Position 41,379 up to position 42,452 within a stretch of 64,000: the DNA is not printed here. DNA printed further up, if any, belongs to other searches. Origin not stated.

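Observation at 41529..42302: Phage-borne pentapeptide-repeat protein (possible DNA mimic)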

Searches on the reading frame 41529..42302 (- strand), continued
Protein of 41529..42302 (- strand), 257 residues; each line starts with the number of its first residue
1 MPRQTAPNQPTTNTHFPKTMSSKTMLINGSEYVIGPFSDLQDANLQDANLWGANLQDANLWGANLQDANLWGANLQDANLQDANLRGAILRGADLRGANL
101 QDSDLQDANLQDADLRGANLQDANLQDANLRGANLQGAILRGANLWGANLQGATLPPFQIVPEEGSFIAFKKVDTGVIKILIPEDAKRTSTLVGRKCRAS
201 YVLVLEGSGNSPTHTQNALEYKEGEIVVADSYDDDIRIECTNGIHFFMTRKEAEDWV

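Call 24: list_cluster_members(proteins=[P0001, P0002, P0009, P0014])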
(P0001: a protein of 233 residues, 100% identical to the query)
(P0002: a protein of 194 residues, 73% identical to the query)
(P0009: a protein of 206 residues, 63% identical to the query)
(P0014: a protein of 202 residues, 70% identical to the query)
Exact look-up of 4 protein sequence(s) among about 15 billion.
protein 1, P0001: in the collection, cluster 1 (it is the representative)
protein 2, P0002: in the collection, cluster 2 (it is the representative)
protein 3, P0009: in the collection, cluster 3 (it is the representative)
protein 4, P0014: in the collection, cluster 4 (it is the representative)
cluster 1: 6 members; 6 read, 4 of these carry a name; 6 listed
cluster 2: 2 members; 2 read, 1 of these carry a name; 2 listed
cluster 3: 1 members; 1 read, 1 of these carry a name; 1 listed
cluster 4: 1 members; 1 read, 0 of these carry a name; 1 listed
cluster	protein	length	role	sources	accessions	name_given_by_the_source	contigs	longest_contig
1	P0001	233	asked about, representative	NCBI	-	-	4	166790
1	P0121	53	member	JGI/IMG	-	hypothetical protein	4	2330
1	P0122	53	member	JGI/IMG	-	hypothetical protein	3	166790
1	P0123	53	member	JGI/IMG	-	hypothetical protein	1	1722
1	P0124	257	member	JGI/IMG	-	hypothetical protein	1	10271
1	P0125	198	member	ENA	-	-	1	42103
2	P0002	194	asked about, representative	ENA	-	-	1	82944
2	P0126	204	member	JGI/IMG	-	hypothetical protein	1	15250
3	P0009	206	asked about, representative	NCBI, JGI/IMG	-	hypothetical protein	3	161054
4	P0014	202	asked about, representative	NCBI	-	-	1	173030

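Call 31: search_solved_structures(query=P0001, max_evalue=0.001)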
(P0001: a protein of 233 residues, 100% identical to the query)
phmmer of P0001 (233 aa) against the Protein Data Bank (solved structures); distinct sequences matched with E-value up to 0.001: 29.
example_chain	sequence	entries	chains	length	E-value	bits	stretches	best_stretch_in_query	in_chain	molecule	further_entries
5dqa_A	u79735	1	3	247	1.7e-53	184.8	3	19-132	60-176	t3284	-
5dn0_A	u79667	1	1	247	2.9e-53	184.1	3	15-132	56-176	beta1 t1555 loop variant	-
4yfo_A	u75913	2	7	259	9.3e-50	172.6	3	24-131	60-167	beta1_ex1 | 6beta1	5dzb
4yc5_A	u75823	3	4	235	3.3e-47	164.3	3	24-131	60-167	beta1 | beta1 protein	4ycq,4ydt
4yei_A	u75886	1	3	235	8.8e-47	162.9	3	24-131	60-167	beta1mut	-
5dra_A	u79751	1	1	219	1.6e-34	122.8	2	16-126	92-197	3beta1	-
3du1_X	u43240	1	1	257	2.6e-32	115.5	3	16-131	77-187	All3740 protein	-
5di5_A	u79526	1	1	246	4.1e-32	114.9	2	49-131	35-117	beta1 t801 loop variant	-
5dns_A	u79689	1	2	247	6.3e-32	114.3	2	49-131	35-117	t1428 beta1 loop design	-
2j8k_A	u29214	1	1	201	8e-28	100.8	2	24-125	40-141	NP275-NP276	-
2o6w_A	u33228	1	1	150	7.5e-17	64.9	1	44-129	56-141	Repeat Five Residue (Rfr) protein or pentapeptide repeat protein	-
6omx_A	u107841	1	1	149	2.2e-16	63.4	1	33-114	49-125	Alr5209 protein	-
7muc_AG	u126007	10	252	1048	5.3e-15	58.9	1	20-114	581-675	IcmE protein | IcmE (DotG)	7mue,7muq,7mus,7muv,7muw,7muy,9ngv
9ngw_A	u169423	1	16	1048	5.3e-15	58.9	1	20-114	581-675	IcmE (DotG)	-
2j8i_A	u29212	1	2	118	1.6e-14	57.3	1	23-101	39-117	NP275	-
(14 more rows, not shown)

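Call 35: get_annotated_region(hit=H9, flank=4000)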
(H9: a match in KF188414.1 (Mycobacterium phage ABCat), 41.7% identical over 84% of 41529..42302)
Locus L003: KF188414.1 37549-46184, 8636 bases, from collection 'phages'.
description: Mycobacterium phage ABCat, complete genome.
organism: Mycobacterium phage ABCat (NCBI taxid 1358124)
taxonomy: Viruses; Duplodnaviria; Heunggongvirae; Uroviricota; Caudoviricetes; Kostyavirus
host: Mycobacterium smegmatis mc2 155; source: -; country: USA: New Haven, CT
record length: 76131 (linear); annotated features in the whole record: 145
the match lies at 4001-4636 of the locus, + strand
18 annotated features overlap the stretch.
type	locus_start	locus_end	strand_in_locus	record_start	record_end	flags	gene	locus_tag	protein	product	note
CDS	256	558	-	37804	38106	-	49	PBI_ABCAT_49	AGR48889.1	membrane protein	-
CDS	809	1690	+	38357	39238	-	50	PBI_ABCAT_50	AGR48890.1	tyrosine integrase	-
CDS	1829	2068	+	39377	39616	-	51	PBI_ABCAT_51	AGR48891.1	hypothetical protein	-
CDS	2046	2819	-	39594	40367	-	52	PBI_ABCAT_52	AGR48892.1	hypothetical protein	-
CDS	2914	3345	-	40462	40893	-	53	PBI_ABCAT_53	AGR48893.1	immunity repressor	-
CDS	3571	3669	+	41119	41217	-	54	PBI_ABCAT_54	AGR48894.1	hypothetical protein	-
CDS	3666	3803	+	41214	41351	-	55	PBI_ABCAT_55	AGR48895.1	hypothetical protein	-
CDS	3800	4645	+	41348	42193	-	56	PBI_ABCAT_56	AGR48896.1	pentapeptide repeat family protein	-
CDS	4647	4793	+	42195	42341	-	57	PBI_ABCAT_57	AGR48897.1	hypothetical protein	-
CDS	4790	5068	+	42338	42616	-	58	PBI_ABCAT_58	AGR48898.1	DNA binding protein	-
CDS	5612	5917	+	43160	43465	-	59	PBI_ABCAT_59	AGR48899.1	hypothetical protein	-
CDS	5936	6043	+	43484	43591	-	60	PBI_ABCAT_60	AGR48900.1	hypothetical protein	-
CDS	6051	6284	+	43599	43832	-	61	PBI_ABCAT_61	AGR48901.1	hypothetical protein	-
CDS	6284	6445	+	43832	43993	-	62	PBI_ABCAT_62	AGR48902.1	hypothetical protein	-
CDS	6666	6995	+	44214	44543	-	63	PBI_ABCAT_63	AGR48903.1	hypothetical protein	-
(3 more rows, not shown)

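Call 36: get_annotated_region(hit=H3, flank=4000)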
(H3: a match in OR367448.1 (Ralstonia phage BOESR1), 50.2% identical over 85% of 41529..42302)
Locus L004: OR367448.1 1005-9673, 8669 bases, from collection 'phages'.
description: Ralstonia phage BOESR1, complete genome.
organism: Ralstonia phage BOESR1 (NCBI taxid 3034917)
taxonomy: Viruses; Duplodnaviria; Heunggongvirae; Uroviricota; Caudoviricetes; Autographiviridae; Gyeongsanvirus
host: Ralstonia pseudosolanacearum (NCPPB 4694); source: -; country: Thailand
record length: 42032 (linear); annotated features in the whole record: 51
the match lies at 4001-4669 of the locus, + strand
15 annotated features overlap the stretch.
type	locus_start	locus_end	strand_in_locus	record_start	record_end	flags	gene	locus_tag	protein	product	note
CDS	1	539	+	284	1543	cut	-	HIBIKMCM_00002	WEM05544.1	terminase large subunit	-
CDS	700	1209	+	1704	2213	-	-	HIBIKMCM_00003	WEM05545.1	homing endonuclease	-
CDS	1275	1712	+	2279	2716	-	-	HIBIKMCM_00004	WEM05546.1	terminase large subunit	-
CDS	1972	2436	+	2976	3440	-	-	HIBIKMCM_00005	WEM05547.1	hypothetical protein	-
CDS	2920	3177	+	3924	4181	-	-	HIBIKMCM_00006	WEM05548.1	hypothetical protein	-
CDS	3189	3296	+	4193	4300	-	-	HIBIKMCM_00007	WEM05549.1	hypothetical protein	-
CDS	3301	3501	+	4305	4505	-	-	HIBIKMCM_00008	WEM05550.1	hypothetical protein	-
CDS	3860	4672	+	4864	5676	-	-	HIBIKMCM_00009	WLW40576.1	hypothetical protein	-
CDS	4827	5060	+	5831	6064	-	-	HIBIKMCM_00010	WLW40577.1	hypothetical protein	-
CDS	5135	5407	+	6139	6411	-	-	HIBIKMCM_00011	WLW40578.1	hypothetical protein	-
CDS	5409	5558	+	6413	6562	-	-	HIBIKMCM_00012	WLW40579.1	hypothetical protein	-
CDS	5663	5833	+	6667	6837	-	-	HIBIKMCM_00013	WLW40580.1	hypothetical protein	-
CDS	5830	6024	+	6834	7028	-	-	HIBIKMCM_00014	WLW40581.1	hypothetical protein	-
CDS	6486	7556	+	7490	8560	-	-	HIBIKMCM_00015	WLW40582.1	integrase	-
CDS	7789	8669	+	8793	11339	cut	-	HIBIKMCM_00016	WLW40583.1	RNA polymerase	-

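Call 37: get_annotated_region(hit=H4, flank=4000)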
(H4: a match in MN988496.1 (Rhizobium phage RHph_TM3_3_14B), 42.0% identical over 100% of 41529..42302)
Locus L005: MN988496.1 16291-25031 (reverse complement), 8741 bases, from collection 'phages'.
description: Rhizobium phage RHph_TM3_3_14B, complete genome.
organism: Rhizobium phage RHph_TM3_3_14B (NCBI taxid 2509575)
taxonomy: Viruses; Duplodnaviria; Heunggongvirae; Uroviricota; Caudoviricetes
host: Rhizobium etli T3_14; source: agricultural lands; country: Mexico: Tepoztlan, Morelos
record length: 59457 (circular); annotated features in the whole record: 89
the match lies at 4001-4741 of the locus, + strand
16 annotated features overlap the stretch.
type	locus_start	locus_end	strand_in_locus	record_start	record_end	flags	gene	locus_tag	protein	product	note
CDS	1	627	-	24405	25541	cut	-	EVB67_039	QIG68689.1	hypothetical protein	-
CDS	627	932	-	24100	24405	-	-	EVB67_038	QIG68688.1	hypothetical protein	-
CDS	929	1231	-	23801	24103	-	-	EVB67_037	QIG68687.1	cro-like repressor protein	-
CDS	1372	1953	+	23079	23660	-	-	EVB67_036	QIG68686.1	putative S24 family peptidase/transcriptional repressor protein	GO_function: GO:0003677 - DNA binding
CDS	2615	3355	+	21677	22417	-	-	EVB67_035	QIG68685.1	repressor protein C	GO_function: GO:0003677 - DNA binding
CDS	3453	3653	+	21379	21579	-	-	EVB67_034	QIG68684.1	hypothetical protein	-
CDS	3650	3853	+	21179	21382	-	-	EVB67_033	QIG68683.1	hypothetical protein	-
CDS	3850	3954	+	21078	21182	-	-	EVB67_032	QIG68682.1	hypothetical protein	-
CDS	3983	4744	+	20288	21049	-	-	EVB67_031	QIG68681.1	pentapeptide repeat-containing protein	-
CDS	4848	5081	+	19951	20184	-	-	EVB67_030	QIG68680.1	hypothetical protein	-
CDS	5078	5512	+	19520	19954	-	-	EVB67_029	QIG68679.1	hypothetical protein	-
CDS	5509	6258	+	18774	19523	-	-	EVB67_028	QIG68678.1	hypothetical protein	-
CDS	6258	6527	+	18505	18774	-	-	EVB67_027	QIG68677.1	hypothetical protein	-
CDS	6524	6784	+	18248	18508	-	-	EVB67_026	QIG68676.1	HTH DNA-binding domain-containing protein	-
CDS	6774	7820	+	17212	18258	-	-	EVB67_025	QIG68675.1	integrase protein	GO_function: GO:0003677 - DNA binding; GO_process: GO:0006310 - DNA recombination; GO_process: GO:0015074 - DNA ...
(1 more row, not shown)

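Call 38: predict_structure(alignment_id=A1)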
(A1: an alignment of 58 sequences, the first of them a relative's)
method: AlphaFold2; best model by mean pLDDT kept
length: 233 residues; sequences in the alignment: 58
mean_pLDDT: 90.7   pTM: 0.70
mean pLDDT of the five models: 90.7, 90.6, 90.3, 90.2, 89.5
residues with pLDDT >= 90: 172; 70-90: 47; 50-70: 9; < 50: 5
segments of 3 or more residues with pLDDT < 50: 1-5
pLDDT, mean of each block of 10 residues (from residue 1): 48 82 89 92 94 96 96 97 97 94 96 88 93 87 97 98 91 96 90 89 95 87 96 85
secondary structure, 60 per line:
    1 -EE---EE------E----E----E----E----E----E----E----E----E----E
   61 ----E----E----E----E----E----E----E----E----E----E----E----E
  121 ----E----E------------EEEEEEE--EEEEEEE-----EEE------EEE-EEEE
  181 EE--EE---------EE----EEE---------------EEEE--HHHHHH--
elements in order: E143-149 E152-158 E164-166 E173-175 E177-182 E202-204 E220-223 H226-231

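Call 43: search_protein_families(library=padloc, proteins=[P0001], max_evalue=0.01)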
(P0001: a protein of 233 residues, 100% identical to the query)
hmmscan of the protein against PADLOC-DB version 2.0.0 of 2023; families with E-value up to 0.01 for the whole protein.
P0001 (233 aa): 0 families

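Call 64: find_related_loci(query=P0001, collection=viral_contigs, flank=6000)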
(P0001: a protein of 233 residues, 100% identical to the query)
Query P0001 (233 aa) in viral_contigs; peptide patterns used: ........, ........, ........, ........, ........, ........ (x = any residue, [..] = any of these).
50 stretches matched a pattern; 42 encode a relative of the query (tblastn E <= 1e-3); 42 distinct loci.
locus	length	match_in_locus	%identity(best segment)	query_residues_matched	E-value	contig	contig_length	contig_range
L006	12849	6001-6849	69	1-233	3e-113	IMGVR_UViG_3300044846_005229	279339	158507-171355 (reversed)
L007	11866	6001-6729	53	17-233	7e-64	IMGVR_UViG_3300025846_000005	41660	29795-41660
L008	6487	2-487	61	14-232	5e-60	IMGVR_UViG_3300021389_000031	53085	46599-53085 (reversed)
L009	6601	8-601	53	14-232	3e-60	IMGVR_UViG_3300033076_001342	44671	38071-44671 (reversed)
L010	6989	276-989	49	14-232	4e-59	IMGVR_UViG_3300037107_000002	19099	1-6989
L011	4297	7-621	52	19-232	1e-56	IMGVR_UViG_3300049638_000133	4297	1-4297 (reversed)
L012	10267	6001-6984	49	14-232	3e-55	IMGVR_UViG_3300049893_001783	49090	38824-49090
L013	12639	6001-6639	60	14-232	1e-67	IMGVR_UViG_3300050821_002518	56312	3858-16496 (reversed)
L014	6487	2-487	75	14-140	1e-39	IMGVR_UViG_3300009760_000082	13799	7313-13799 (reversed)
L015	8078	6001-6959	68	12-174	3e-37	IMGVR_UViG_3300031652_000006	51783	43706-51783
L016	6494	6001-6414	62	3-132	8e-37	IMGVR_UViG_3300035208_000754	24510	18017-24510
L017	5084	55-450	67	11-131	2e-36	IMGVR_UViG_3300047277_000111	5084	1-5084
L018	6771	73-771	67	14-149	8e-36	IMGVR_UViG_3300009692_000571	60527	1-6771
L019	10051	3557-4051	60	13-139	8e-36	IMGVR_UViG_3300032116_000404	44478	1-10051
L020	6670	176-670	59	7-144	6e-34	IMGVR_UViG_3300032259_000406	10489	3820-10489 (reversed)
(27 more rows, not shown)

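Call 73: search_protein_families(library=ncbifam, proteins=[P0001], max_evalue=0.001)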
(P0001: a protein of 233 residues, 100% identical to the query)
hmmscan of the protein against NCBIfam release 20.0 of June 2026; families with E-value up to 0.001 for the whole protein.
P0001 (233 aa): 17 families
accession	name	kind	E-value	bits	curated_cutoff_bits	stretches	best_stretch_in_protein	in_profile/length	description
NF052603.1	penta_Alr5209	equivalog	1.4e-29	102.5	125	2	66-131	25-90/113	Alr5209 family pentapeptide repeat protein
NF047416.1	penta_HetL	equivalog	9.9e-26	90.5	260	1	15-130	54-169/218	heterocyst differentiation pentapeptide repeat protein HetL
NF011743.0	PRK15196.1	equivalog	9.2e-23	80.7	354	1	15-131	163-279/350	type III secretion system effector PipB2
NF011744.0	PRK15197.1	equivalog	7.7e-22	77.8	274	2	16-89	176-249/291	SPI-2 type III secretion system effector PipB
NF000349.1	mfpA_AE000516.2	equivalog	1.4e-14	54.4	360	2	30-95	88-148/183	pentapeptide repeat protein MfpA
NF012152.0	penta_rpt_QnrC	exception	2.8e-12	47.1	500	2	65-130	37-103/221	QnrC family quinolone resistance pentapeptide repeat protein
NF033086.2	penta_rpt_Qnr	equivalog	1.3e-10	41.3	240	1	56-120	12-77/211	Qnr family pentapeptide repeat protein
NF000056.3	penta_rpt_QnrS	exception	2.4e-10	40.5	460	1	14-156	62-199/218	QnrS family quinolone resistance pentapeptide repeat protein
NF000071.4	penta_rpt_QnrA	exception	3.9e-09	36.6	450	1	13-129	61-177/218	QnrA family quinolone resistance pentapeptide repeat protein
NF038182.1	penta_rpt_SmQnr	exception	5.8e-09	36.1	460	1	29-112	115-198/215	SmQnr family pentapeptide repeat protein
NF000421.1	penta_rpt_QnrVC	exception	6.1e-09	36.1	460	0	76-125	49-98/218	QnrVC family quinolone resistance pentapeptide repeat protein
NF012151.0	penta_rpt_QnrAS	exception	7.5e-09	35.9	490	1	13-123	61-170/218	QnrAS family quinolone resistance pentapeptide repeat protein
NF000420.1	penta_rpt_QnrB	exception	4.6e-07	30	460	1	20-103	115-198/214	QnrB family quinolone resistance pentapeptide repeat protein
NF033375.2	penta_rpt_QnrE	exception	1.7e-06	28.2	480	1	20-103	120-198/214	QnrE family quinolone resistance pentapeptide repeat protein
NF011904.1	PRK15377.1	subfamily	3.2e-05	22.5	500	1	18-146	18-150/606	type III secretion system effector HECT-type E3 ubiquitin transferase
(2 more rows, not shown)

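Call 75: fold_search(model_id=the predicted structure, library=pdb)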
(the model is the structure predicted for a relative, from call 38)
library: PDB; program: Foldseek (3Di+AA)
matches with E <= 10: 264; with E <= 0.001: 56
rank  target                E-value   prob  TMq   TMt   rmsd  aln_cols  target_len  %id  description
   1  5dqa_C                8.3e-12  1.00  0.20  0.21  12.2       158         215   44  t3284 loop variant of beta1 (released 2016-08-31)
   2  5dqa_A                1.7e-11  1.00  0.20  0.21  11.7       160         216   43  t3284 loop variant of beta1 (released 2016-08-31)
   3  4ycq                  1.9e-11  1.00  0.46  0.57   3.7       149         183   44  Beta1 synthetic solenoid protein (released 2016-03-09)
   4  4yei_A                2.0e-11  1.00  0.29  0.31   9.6       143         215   46  Beta1mut synthetic solenoid protein (released 2016-03-09)
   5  2j8k                  2.1e-11  1.00  0.24  0.29  11.5       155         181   39  Structure of the fusion of NP275 and NP276, pentapeptide repeat proteins from Nostoc punctiforme (released 2006-12-07)
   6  4yc5                  3.4e-11  1.00  0.52  0.56   1.4       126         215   55  Beta1 synthetic solenoid protein (released 2016-03-09)
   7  5dns_A                1.4e-10  1.00  0.27  0.28   9.3       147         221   47  t1428 loop variant in P3221 (released 2016-09-28)
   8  5di5                  4.1e-10  1.00  0.23  0.27  11.2       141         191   50  beta1 t801 loop variant in P3221 (released 2016-08-31)
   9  4yfo                  6.5e-10  1.00  0.48  0.48   5.1       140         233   50  beta1_ex1 (released 2016-03-16)
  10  5dns_B                1.6e-09  1.00  0.30  0.34  10.6       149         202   48  t1428 loop variant in P3221 (released 2016-09-28)
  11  3du1                  1.8e-09  1.00  0.23  0.23  10.1       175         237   34  The 2.0 Angstrom Resolution Crystal Structure of HetL, a Pentapeptide Repeat Protein involved in Heterocyst Differentiat (released 2008-11-11)
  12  5dn0                  1.9e-09  1.00  0.32  0.34  10.7       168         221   41  t1555 loop variant (released 2016-08-31)
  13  5dra                  1.3e-08  1.00  0.31  0.38   7.1       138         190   49  t3284 loop variant of beta1 (released 2016-08-31)
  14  2bm5_A                3.8e-08  1.00  0.35  0.43   6.2       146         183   25  The Structure of MfpA (Rv3361c, P21 Crystal form). The Pentapeptide Repeat Protein from Mycobacterium tuberculosis Fol (released 2005-06-07)
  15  2bm6                  5.8e-08  1.00  0.42  0.52   3.7       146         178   24  The Structure of MfpA (Rv3361c, C2221 Crystal form). The Pentapeptide Repeat Protein from Mycobacterium tuberculosis Fol (released 2005-06-07)
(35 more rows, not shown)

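Call 92: get_annotated_region(hit=H11, flank=600)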
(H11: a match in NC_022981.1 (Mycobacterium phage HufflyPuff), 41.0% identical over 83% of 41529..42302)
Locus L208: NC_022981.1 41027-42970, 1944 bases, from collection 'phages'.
description: Mycobacterium phage HufflyPuff, complete genome.
organism: Mycobacterium phage HufflyPuff (NCBI taxid 1430411)
taxonomy: Viruses; Duplodnaviria; Heunggongvirae; Uroviricota; Caudoviricetes; Kostyavirus
host: Mycobacterium smegmatis mc2 155; source: soil; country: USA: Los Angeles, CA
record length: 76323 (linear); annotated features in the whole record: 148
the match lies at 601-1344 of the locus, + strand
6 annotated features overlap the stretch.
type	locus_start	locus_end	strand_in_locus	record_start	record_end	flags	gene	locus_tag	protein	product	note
CDS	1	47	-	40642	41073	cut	57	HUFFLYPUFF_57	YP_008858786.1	transcriptional repressor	-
CDS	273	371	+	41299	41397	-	58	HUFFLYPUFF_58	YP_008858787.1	hypothetical protein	-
CDS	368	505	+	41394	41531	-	59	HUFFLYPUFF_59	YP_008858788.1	hypothetical protein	-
CDS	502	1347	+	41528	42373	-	60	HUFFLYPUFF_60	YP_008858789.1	pentapeptide repeat protein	Pentapeptide repeat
CDS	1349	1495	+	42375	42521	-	61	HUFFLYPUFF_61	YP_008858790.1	hypothetical protein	-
CDS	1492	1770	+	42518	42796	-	62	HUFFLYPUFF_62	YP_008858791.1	hypothetical protein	-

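Call 93: get_annotated_region(hit=H10, flank=600)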
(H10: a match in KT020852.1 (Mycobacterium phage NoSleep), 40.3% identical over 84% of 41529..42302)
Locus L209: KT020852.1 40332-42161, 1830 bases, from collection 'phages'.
description: Mycobacterium phage NoSleep, complete genome.
organism: Mycobacterium phage NoSleep (NCBI taxid 1673875)
taxonomy: Viruses; Duplodnaviria; Heunggongvirae; Uroviricota; Caudoviricetes; Kostyavirus
host: Mycobacterium smegmatis mc2 155; source: soil; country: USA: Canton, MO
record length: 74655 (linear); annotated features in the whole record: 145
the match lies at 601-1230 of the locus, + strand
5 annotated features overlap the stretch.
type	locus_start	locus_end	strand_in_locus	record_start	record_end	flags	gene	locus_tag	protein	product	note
CDS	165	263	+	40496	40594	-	-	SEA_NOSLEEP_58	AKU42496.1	hypothetical protein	-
CDS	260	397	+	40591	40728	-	-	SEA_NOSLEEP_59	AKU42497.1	hypothetical protein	-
CDS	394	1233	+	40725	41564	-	-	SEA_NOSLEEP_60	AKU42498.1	pentapeptide repeat family protein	pentapeptide repeat family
CDS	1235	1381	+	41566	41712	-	-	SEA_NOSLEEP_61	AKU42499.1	hypothetical protein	-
CDS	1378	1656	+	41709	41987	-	-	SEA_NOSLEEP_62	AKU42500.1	hypothetical protein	-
